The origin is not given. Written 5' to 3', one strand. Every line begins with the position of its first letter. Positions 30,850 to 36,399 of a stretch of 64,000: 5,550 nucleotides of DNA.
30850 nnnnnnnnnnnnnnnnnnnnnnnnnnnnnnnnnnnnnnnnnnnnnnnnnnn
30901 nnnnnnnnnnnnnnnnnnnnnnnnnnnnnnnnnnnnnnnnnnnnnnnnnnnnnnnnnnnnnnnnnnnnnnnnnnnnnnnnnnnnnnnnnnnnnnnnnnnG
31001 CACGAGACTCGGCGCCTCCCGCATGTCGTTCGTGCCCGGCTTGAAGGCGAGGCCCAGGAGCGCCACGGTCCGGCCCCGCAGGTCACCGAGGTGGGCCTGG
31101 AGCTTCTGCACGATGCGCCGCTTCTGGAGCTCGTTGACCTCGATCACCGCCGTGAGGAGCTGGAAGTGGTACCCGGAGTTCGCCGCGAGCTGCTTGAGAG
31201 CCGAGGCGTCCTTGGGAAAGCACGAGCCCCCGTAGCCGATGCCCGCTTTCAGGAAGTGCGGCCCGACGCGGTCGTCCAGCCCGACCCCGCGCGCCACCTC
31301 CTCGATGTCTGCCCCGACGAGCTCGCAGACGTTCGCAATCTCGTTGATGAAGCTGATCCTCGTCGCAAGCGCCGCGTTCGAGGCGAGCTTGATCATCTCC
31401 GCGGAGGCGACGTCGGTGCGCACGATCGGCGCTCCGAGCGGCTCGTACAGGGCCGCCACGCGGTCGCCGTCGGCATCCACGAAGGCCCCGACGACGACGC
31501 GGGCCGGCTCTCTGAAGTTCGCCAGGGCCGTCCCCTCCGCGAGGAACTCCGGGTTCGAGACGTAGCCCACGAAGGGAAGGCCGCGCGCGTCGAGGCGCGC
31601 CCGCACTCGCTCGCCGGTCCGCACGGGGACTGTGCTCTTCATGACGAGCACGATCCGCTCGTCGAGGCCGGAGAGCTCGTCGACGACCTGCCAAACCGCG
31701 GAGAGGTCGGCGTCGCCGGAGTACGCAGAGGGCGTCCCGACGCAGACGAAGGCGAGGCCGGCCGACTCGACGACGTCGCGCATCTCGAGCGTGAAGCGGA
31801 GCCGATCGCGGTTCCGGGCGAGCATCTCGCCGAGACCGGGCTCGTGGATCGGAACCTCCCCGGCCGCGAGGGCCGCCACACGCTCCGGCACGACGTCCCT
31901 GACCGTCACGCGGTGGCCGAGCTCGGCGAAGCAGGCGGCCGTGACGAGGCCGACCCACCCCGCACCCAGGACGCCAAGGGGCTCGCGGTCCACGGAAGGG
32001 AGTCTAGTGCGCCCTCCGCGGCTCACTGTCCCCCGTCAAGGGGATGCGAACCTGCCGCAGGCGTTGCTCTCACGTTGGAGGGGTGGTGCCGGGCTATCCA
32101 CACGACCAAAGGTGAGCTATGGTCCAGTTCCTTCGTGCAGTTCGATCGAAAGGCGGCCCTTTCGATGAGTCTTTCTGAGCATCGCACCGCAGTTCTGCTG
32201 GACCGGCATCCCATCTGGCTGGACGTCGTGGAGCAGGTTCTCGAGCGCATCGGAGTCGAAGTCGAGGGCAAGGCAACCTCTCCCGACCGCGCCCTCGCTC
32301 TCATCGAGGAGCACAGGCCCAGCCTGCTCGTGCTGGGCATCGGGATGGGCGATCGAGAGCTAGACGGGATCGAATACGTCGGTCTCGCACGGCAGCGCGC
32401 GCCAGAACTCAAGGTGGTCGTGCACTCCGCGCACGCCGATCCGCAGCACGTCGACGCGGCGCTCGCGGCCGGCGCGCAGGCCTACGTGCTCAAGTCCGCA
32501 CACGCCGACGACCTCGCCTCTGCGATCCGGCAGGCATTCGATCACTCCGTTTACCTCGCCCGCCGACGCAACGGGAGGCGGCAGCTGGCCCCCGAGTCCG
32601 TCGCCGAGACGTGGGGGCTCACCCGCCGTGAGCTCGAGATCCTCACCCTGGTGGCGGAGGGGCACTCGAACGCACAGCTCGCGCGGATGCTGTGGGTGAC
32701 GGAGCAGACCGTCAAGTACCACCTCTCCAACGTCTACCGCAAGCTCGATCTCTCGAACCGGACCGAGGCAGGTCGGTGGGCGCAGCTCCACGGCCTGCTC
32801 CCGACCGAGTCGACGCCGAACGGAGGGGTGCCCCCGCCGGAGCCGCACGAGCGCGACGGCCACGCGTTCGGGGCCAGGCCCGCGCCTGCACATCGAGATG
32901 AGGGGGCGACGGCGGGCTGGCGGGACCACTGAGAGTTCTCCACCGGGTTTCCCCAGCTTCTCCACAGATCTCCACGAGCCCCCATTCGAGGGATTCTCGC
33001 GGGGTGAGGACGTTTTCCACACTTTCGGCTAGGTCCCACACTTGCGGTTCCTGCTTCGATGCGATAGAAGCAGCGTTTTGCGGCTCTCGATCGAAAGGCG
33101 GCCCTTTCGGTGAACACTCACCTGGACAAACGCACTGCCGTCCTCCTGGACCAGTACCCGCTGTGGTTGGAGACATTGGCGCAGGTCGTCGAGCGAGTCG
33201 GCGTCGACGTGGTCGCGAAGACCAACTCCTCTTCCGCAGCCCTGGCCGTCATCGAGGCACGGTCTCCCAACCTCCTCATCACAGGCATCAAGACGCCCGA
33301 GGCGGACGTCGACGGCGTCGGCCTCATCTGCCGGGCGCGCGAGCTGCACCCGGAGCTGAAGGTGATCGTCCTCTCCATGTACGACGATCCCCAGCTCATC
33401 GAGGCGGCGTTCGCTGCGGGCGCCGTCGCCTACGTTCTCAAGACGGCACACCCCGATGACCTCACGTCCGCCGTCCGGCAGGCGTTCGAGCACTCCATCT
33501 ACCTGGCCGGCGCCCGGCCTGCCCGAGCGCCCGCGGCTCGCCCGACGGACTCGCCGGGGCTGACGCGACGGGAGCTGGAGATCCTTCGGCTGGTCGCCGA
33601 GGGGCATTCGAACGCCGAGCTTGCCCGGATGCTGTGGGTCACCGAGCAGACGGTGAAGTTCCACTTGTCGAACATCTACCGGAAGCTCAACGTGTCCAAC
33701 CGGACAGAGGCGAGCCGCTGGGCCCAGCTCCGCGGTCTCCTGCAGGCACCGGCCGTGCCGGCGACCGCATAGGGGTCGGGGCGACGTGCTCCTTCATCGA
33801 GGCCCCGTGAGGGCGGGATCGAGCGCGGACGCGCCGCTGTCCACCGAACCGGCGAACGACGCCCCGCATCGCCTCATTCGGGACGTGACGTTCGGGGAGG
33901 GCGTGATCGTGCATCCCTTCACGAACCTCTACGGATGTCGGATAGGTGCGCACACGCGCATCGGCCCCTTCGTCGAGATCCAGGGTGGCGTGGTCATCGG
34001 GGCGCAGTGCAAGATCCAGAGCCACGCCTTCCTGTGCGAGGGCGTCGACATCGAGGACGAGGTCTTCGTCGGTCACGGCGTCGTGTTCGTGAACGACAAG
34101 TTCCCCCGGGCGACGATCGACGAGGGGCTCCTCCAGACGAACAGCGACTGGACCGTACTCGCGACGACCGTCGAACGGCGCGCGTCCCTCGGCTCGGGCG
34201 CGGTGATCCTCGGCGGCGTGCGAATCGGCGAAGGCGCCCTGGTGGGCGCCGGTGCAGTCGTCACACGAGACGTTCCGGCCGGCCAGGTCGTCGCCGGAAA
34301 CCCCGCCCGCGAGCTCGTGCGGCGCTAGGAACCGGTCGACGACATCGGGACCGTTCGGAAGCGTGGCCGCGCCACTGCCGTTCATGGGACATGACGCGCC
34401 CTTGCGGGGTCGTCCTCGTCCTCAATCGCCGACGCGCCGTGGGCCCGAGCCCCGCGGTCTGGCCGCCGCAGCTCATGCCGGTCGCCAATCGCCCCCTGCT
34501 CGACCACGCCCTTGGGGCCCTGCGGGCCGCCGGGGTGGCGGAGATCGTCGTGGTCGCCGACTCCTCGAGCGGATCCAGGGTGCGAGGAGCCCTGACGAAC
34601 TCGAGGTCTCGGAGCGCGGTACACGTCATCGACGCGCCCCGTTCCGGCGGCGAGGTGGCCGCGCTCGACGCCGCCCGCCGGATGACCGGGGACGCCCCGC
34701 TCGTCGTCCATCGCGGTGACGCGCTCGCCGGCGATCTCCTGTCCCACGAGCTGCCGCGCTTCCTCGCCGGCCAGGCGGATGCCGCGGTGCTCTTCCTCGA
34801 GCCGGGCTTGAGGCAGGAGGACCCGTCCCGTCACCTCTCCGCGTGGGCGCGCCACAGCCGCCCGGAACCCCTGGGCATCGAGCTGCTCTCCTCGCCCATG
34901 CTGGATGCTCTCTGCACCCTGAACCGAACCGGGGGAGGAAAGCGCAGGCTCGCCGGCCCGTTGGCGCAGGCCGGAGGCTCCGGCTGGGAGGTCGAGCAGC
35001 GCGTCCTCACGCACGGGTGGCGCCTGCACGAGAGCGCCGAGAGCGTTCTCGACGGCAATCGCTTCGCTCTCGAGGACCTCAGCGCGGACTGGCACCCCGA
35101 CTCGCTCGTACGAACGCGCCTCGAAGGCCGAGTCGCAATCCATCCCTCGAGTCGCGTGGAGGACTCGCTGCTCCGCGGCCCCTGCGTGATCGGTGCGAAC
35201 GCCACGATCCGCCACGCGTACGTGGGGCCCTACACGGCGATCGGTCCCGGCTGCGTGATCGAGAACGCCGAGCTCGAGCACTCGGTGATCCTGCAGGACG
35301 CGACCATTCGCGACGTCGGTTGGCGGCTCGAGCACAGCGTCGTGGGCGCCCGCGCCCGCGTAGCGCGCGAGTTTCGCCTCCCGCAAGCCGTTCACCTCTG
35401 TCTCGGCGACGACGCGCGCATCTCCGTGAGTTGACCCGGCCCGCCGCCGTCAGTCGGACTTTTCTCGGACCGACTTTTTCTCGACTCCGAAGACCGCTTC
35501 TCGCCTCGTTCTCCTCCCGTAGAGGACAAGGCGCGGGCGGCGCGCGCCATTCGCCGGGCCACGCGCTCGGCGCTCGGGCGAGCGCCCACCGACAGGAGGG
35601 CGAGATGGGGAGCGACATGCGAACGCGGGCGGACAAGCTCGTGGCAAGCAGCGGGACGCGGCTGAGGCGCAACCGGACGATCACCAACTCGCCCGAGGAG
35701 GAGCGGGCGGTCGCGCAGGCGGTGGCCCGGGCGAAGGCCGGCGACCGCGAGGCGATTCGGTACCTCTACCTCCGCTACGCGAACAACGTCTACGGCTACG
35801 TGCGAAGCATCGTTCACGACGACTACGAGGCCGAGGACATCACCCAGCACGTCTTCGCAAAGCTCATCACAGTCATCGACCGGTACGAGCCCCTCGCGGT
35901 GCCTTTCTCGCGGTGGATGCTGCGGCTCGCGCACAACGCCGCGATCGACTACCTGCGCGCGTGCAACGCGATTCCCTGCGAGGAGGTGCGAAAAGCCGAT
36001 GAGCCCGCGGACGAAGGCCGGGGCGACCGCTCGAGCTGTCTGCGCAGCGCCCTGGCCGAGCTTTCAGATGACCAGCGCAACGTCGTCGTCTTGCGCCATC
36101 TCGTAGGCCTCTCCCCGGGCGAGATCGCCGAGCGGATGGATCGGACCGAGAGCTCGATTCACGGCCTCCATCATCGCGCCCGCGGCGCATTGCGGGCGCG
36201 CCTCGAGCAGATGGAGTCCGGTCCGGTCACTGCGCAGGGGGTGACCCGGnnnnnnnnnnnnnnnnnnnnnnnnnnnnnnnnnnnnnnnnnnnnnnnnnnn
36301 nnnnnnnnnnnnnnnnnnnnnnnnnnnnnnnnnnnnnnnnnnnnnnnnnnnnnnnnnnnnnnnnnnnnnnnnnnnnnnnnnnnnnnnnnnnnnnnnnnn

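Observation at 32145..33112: Identical 22-bp palindrome buries the SD-like element and start codon of both LuxR paralogues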

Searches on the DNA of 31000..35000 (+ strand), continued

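Call 53: search_with_rna_model(model_id=R1, sources=[L009, L010, L011, L012, L013, L014, L015, L016, L017, L018, L019, L020, L021, L022, L023, L024, L025, L026, L027, L028, L029, L030, L031, L032, L033, L035, L036, L037, L038, L039, L040, L041, L042, L043, L044, L045, L046, L047, L048, L049, L050, L051, L052, L053, L054, L055, L056, L057, L058, L060, L061, L062, L063, L064, L065, L066, L067, L068, L069, L070, L071, L072, L073, L074, L075, L076, L077, L078, L079, L081, L082, L083, L084, L085, L087, L088, L089, L090, L091, L092, L093, L094, L095, L096, L097, L098, L099, L100, L101, L102, L103, L104, L105, L106, L107, L108, L109, L110, L111], max_evalue=0.01)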
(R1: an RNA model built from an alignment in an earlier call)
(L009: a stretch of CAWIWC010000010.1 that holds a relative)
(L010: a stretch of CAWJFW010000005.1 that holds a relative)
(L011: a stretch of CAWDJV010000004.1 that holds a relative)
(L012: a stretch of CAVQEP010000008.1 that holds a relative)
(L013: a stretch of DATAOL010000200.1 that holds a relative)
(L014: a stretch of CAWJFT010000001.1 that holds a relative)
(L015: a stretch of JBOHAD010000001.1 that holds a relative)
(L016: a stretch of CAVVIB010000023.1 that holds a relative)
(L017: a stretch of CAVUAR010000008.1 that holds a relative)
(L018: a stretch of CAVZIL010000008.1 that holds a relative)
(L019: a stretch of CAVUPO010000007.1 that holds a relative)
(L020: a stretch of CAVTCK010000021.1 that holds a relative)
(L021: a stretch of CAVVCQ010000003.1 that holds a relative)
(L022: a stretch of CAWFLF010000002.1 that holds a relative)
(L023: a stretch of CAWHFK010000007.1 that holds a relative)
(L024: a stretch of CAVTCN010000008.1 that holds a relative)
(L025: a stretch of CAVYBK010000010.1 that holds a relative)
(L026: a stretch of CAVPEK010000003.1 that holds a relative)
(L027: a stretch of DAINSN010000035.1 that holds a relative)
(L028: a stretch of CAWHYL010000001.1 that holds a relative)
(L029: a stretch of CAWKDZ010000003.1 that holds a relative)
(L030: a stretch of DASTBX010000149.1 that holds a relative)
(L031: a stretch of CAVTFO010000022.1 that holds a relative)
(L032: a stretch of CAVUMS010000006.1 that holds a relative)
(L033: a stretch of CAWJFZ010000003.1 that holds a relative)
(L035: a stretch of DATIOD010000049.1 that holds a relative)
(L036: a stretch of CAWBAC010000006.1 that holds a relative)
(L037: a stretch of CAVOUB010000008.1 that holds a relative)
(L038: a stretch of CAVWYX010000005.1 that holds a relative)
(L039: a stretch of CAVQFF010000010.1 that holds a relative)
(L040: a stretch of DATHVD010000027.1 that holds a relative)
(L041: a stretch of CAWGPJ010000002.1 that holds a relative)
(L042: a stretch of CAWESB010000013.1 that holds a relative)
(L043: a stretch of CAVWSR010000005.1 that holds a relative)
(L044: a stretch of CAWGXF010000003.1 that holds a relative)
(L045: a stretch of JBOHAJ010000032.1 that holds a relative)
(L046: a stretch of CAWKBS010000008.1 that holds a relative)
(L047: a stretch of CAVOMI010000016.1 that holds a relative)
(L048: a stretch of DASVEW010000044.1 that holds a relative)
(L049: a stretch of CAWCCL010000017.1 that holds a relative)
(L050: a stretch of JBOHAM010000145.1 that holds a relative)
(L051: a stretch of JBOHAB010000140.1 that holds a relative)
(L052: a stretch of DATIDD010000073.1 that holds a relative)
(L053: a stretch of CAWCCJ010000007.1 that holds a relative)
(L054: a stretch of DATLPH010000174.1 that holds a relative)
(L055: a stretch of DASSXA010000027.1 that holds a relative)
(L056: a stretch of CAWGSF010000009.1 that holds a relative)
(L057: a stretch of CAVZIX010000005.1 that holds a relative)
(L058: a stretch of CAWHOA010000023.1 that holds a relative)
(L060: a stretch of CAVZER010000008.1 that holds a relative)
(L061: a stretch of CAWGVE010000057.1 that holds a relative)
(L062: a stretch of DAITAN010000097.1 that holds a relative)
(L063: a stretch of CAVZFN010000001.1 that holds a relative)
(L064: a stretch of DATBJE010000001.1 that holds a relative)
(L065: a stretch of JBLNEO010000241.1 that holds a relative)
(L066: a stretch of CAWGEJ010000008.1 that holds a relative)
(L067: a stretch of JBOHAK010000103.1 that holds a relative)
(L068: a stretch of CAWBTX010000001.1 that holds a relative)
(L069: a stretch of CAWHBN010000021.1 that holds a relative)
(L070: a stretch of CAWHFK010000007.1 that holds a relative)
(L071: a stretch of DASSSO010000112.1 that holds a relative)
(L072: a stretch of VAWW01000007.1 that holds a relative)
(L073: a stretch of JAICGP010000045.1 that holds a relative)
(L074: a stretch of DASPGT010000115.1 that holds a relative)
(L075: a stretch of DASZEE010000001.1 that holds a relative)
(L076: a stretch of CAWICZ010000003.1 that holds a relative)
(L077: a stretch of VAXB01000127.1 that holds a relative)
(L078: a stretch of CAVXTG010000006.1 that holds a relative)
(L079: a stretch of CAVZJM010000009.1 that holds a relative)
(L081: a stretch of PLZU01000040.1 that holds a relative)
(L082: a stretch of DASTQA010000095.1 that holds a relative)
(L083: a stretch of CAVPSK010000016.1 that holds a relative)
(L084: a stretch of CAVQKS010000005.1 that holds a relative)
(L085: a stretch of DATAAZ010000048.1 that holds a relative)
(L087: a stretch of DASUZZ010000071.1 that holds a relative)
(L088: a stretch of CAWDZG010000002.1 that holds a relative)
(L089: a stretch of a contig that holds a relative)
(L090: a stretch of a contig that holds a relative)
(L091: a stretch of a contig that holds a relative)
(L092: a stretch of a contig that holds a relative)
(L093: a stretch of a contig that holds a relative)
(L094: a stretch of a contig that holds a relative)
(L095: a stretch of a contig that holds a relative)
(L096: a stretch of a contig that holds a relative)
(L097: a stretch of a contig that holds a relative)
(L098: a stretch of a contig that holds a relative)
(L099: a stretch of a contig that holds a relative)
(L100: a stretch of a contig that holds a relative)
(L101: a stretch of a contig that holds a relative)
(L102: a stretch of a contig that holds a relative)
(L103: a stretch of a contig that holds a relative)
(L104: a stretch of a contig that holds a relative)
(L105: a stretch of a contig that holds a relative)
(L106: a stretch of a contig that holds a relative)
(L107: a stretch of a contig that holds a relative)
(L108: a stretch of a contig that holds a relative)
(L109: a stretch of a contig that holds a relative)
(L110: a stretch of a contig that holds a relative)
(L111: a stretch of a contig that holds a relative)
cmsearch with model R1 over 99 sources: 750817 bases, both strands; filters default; matches with E-value up to 0.01: 101.
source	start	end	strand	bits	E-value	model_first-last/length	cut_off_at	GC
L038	2765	2803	+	49.4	1.5e-09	1-39/39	no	0.51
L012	708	746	+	49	1.9e-09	1-39/39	no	0.56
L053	5934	5972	+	48.6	2.4e-09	1-39/39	no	0.51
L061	6389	6427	-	48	3.4e-09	1-39/39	no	0.54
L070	1446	1484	+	47.8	3.8e-09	1-39/39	no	0.56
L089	4335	4373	+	47.7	4.1e-09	1-39/39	no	0.54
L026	5726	5764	+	47.7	4.2e-09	1-39/39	no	0.59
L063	5662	5700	-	47.6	4.5e-09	1-39/39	no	0.59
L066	1028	1066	-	47.6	4.5e-09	1-39/39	no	0.59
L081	5456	5494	+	47.5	4.7e-09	1-39/39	no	0.56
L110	2018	2056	-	47.4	4.8e-09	1-39/39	no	0.56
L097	649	687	+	46.4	8.8e-09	1-39/39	no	0.56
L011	6784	6822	-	46.3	9.2e-09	1-39/39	no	0.51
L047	1789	1827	+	46.2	1e-08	1-39/39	no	0.51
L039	7744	7782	+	46.1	1e-08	1-39/39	no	0.56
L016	3732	3770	-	46.1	1e-08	1-39/39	no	0.51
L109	185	223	+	45.8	1.2e-08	1-39/39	no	0.54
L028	127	165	+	45.6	1.4e-08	1-39/39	no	0.56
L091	1268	1306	-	45.6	1.4e-08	1-39/39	no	0.62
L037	1530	1568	+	45.5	1.5e-08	1-39/39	no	0.56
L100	1160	1198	+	45.4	1.6e-08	1-39/39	no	0.59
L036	6724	6762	-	45.4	1.6e-08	1-39/39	no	0.54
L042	3221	3259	-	45.2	1.8e-08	1-39/39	no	0.54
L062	2444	2482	+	45.2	1.8e-08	1-39/39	no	0.54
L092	6615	6653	+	45.2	1.8e-08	1-39/39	no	0.54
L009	2026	2064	-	45.1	1.9e-08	1-39/39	no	0.56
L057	703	741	+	45.1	1.9e-08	1-39/39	no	0.56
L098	1979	2017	-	45.1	1.9e-08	1-39/39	no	0.56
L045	649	687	-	45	2e-08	1-39/39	no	0.54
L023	1640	1678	-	45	2.1e-08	1-39/39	no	0.59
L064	5928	5966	+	45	2.1e-08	1-39/39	no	0.54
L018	5667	5705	-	44.7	2.4e-08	1-39/39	no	0.56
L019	2773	2811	-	44.7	2.4e-08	1-39/39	no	0.56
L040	3451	3489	+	44.7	2.4e-08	1-39/39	no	0.56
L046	2146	2184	-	44.7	2.4e-08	1-39/39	no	0.56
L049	1620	1658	+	44.7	2.4e-08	1-39/39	no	0.56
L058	1275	1313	-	44.7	2.4e-08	1-39/39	no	0.56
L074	3297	3335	-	44.7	2.4e-08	1-39/39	no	0.56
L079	1068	1106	+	44.7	2.4e-08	1-39/39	no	0.56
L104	2983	3021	+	44.7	2.4e-08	1-39/39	no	0.56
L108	2424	2462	-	44.7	2.4e-08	1-39/39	no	0.56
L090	834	872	+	44.5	2.8e-08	1-39/39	no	0.51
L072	5439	5477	+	44.4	2.8e-08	1-39/39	no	0.51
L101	3110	3148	+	44.4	2.9e-08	1-39/39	no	0.51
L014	92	130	+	44.4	2.9e-08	1-39/39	no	0.56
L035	5007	5045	+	44.1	3.5e-08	1-39/39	no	0.51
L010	7411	7449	-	44.1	3.5e-08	1-39/39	no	0.56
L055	5386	5424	+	44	3.6e-08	1-39/39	no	0.62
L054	4752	4790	+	44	3.6e-08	1-39/39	no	0.62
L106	4032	4070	+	43.9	4e-08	1-39/39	no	0.62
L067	2123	2161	-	43.8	4.2e-08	1-39/39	no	0.54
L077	5486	5524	-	43.7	4.3e-08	1-39/39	no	0.54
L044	6723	6761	+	43.7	4.4e-08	1-39/39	no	0.54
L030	2925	2963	-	43.7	4.5e-08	1-39/39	no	0.59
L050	2351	2389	-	43.7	4.5e-08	1-39/39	no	0.59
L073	2228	2266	-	43.7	4.5e-08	1-39/39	no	0.59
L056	1300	1338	-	43.7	4.5e-08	1-39/39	no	0.51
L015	5961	5999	+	43.2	5.9e-08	1-39/39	no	0.59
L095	1058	1096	-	43.1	6.4e-08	1-39/39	no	0.56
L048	5013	5051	+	42.9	6.8e-08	1-39/39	no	0.56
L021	3591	3629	-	42.7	7.8e-08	1-39/39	no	0.54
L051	2771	2809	-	42.6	8.6e-08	1-39/39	no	0.56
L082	6897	6935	-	42.6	8.6e-08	1-39/39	no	0.56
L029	2688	2726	-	42.5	8.9e-08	1-39/39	no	0.51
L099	535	573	-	42.4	9.3e-08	1-39/39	no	0.56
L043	7816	7854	-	42.1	1.1e-07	1-39/39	no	0.54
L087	7686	7724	+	42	1.2e-07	1-39/39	no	0.56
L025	352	390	+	41.7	1.4e-07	1-39/39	no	0.51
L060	3539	3577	+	41.7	1.4e-07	1-39/39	no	0.51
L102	6846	6884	+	41.7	1.4e-07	1-39/39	no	0.54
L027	4065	4103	-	41.7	1.4e-07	1-39/39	no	0.62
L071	1000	1038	-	41.7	1.5e-07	1-39/39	no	0.59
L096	5217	5255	-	41.5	1.6e-07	1-39/39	no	0.56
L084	189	227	+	41.4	1.7e-07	1-39/39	no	0.54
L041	7741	7779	+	41.1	2.1e-07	1-39/39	no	0.54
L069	4066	4104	+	41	2.2e-07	1-39/39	no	0.56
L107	453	491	-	41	2.2e-07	1-39/39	no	0.56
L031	7736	7774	+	40.9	2.3e-07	1-39/39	no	0.59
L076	3592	3630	+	40.8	2.4e-07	1-39/39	no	0.62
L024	4050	4088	+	40.8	2.5e-07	1-39/39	no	0.56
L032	4549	4587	+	40.7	2.6e-07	1-39/39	no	0.56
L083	1892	1930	+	40.7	2.6e-07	1-39/39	no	0.56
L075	613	651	+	40.1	3.6e-07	1-39/39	no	0.56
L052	4155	4193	+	39.9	4.1e-07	1-39/39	no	0.59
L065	615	653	-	39.9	4.2e-07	1-39/39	no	0.59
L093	5065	5103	+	39.2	6.3e-07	1-39/39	no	0.46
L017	1297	1335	-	39.1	6.5e-07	1-39/39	no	0.54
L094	1026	1064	+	38.6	8.7e-07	1-39/39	no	0.54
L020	364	402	-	38.5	9.4e-07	1-39/39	no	0.56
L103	3517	3555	+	38.3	1.1e-06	1-39/39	no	0.56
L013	909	947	-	37.6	1.6e-06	1-39/39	no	0.49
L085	3154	3192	-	36.4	3.2e-06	1-39/39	no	0.54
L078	2871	2909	-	34.3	1.2e-05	1-39/39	no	0.54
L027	3215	3253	-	33.4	1.9e-05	1-39/39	no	0.56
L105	2875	2913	+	32.2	4e-05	1-39/39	no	0.51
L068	1149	1187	+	30.9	8.3e-05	1-39/39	no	0.49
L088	4586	4624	+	30.8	8.9e-05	1-39/39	no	0.54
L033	1707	1745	+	30.2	0.00013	1-39/39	no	0.51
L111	388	426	-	30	0.00014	1-39/39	no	0.49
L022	6502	6540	-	28.8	0.00029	1-39/39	no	0.62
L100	1203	1242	+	27.2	0.00074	1-39/39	no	0.55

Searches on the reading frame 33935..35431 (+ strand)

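Call 60: search_protein_families(library=pfam, proteins=[window:33935-35431:+], max_evalue=0.00001)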
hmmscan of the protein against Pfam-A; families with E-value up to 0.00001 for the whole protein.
window:33935-35431:+ (499 aa): 4 families
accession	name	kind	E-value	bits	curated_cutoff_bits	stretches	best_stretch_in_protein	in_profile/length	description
PF25084.1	LbH_EIF2B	-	4.7e-08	33.4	54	0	399-454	27-82/105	EIF2B subunit epsilon LbH domain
PF24894.1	Hexapep_GlmU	-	4.1e-07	30.5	23.3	0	435-486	20-70/104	GlmU-like, C-terminal hexapeptide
PF12804.13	NTP_transf_3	-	2.5e-06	28.2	27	1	179-337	17-152/160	MobA-like NTP transferase domain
PF25087.1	GMPPB_C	-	3.5e-06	27.1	39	0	427-486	16-75/110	GMPPB C-terminal domain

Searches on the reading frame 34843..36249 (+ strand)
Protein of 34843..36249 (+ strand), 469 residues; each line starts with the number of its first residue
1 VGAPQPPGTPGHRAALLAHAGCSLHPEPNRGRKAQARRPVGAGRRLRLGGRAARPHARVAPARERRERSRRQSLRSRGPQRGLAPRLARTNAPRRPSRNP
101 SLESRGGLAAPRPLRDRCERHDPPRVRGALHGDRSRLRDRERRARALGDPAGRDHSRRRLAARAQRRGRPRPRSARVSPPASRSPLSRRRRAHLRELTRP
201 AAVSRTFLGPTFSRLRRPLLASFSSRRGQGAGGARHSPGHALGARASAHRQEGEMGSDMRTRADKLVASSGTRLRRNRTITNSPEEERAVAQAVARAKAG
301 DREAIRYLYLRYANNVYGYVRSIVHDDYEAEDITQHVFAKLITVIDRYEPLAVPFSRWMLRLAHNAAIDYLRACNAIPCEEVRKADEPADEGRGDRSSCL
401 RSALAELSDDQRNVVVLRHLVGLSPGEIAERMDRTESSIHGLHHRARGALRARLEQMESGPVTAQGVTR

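Call 60: search_protein_families(library=pfam, proteins=[window:34843-36249:+], max_evalue=0.00001)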
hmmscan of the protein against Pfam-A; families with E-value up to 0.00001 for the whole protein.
window:34843-36249:+ (469 aa): 3 families
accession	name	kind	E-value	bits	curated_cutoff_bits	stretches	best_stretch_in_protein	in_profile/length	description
PF04542.20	Sigma70_r2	-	6e-14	52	24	1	308-373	1-67/71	Sigma-70 region 2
PF08281.18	Sigma70_r4_2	-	1.5e-11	44.2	25.7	1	399-450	3-54/54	Sigma-70, region 4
PF04545.22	Sigma70_r4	-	2.5e-09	36.9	24.1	1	403-451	1-49/50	Sigma-70, region 4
